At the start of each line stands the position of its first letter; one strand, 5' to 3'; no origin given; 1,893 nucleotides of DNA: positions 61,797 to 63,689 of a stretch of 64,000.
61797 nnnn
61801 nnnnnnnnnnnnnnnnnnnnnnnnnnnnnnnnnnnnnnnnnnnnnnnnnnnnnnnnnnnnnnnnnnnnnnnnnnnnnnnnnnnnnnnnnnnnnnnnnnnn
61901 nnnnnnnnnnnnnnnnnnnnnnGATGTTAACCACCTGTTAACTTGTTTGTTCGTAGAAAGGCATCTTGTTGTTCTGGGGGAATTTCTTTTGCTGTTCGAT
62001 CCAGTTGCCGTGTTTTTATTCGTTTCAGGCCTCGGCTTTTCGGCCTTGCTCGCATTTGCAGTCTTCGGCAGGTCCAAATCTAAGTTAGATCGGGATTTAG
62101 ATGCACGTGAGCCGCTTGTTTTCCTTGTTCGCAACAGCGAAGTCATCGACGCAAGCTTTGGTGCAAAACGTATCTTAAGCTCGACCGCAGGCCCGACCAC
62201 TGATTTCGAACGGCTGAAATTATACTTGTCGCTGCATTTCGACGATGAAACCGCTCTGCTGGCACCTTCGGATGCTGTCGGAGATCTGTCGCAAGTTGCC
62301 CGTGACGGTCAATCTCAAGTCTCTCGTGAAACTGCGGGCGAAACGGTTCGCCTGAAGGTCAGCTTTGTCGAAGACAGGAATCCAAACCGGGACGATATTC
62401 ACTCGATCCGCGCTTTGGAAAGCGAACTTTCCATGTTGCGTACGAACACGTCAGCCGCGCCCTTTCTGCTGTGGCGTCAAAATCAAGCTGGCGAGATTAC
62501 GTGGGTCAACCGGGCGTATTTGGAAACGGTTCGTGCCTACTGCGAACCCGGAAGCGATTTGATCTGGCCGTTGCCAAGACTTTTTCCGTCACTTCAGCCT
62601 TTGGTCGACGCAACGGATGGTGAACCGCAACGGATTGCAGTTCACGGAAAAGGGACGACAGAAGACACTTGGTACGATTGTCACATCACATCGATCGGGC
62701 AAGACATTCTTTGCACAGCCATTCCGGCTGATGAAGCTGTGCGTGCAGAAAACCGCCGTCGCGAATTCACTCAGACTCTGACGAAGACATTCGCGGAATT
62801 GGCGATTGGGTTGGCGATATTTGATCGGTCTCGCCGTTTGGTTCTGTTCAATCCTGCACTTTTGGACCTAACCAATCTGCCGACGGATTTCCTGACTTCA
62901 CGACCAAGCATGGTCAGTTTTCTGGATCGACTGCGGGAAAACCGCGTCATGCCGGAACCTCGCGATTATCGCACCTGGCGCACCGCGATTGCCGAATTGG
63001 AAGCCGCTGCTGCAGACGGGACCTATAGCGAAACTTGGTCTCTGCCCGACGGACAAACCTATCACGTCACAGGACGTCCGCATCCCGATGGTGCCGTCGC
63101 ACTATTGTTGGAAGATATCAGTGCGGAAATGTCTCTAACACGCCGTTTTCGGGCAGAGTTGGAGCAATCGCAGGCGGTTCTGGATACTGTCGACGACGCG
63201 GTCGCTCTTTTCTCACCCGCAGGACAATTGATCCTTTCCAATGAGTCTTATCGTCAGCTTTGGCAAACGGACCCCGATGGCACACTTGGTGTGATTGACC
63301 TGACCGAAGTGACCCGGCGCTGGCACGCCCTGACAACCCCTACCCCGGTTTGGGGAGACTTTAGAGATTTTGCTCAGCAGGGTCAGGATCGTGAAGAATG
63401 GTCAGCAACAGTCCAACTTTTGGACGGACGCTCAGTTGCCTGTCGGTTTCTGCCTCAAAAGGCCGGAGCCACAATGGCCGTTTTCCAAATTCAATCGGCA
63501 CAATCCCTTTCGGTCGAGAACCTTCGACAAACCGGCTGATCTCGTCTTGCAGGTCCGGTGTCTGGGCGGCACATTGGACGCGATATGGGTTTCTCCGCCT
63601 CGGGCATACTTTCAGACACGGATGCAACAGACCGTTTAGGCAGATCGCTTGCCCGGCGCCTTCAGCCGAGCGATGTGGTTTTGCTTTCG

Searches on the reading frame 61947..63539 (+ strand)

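Call 11: search_protein_families(library=pfam, proteins=[window:61947-63539:+], max_evalue=0.00001)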
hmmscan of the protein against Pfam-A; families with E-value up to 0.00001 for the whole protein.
window:61947-63539:+ (530 aa): 2 families
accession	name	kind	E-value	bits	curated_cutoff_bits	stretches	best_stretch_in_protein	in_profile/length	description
PF12860.13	PAS_7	-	1.3e-14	54.8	27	1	284-395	3-111/115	PAS fold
PF13188.13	PAS_8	-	6.1e-09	35.9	21.8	0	170-220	9-54/65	PAS domain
